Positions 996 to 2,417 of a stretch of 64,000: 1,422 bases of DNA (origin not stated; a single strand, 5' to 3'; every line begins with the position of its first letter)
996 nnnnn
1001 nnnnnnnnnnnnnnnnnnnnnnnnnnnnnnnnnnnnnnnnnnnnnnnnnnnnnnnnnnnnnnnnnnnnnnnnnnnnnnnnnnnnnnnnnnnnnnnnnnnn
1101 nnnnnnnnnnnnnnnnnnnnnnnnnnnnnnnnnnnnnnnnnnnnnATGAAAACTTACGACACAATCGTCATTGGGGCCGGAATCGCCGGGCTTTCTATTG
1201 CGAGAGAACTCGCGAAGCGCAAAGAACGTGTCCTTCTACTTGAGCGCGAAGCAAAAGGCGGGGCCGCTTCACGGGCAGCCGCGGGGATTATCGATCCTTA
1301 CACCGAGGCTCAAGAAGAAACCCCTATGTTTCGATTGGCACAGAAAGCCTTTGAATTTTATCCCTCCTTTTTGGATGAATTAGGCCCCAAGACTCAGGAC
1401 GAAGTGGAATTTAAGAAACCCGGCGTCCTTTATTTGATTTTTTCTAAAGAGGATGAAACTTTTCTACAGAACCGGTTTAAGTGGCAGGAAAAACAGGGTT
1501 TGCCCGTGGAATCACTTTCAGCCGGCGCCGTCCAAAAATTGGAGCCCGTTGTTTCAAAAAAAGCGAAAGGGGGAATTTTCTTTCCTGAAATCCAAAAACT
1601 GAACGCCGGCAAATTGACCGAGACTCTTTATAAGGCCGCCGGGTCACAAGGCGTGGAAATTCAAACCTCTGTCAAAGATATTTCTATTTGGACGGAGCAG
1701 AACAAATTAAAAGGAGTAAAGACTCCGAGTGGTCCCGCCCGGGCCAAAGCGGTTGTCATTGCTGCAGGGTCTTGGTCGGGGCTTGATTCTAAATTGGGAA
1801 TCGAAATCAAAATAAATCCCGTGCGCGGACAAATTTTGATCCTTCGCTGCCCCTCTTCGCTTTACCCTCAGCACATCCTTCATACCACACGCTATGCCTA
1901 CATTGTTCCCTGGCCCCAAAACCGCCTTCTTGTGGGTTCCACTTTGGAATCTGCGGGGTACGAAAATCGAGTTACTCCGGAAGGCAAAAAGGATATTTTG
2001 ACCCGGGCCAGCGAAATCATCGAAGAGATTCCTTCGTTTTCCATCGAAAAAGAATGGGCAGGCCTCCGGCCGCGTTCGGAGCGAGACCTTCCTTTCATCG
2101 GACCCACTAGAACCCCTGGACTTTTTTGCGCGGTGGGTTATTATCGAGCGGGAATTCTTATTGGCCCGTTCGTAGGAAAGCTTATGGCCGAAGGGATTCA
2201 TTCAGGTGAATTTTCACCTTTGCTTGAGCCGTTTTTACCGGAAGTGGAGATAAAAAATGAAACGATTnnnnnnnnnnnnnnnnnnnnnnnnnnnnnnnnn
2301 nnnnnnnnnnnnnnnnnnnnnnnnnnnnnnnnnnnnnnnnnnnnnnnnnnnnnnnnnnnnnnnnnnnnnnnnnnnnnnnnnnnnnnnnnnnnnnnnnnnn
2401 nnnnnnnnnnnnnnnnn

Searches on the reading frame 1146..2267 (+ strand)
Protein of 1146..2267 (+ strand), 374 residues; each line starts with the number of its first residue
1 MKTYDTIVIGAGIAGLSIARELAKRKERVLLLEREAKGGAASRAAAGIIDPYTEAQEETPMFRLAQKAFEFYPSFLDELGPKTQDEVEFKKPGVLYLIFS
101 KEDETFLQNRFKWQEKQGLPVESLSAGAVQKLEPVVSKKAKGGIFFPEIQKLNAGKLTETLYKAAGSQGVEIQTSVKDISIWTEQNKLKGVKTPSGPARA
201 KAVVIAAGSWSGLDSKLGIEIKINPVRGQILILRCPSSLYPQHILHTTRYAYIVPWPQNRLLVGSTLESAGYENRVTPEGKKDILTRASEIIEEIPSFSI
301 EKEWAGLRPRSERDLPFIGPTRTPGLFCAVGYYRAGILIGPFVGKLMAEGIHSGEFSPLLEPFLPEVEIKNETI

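Call 86: search_protein_families(library=pfam, proteins=[window:1146-2267:+], max_evalue=0.0001)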
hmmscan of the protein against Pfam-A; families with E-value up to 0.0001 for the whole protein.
window:1146-2267:+ (374 aa): 6 families
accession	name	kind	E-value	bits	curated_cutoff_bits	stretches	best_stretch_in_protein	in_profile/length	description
PF01266.30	DAO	-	2e-71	241.8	27.9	1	5-349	1-352/353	FAD dependent oxidoreductase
PF00890.30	FAD_binding_2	-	1.2e-09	38.3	20.4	1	5-53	1-49/414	FAD binding domain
PF03486.20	HI0933_like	-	2.1e-09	37.7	50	0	5-39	2-36/244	HI0933-like protein Rossmann domain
PF07992.20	Pyr_redox_2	-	3.7e-08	33.6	26.1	0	4-36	1-33/291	Pyridine nucleotide-disulphide oxidoreductase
PF13450.12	NAD_binding_8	-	5.1e-07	30.3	21.9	1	8-39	1-32/68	NAD(P)-binding Rossmann-like domain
PF13738.12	Pyr_redox_3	-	1.8e-05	24.6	30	0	7-38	1-33/305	Pyridine nucleotide-disulphide oxidoreductase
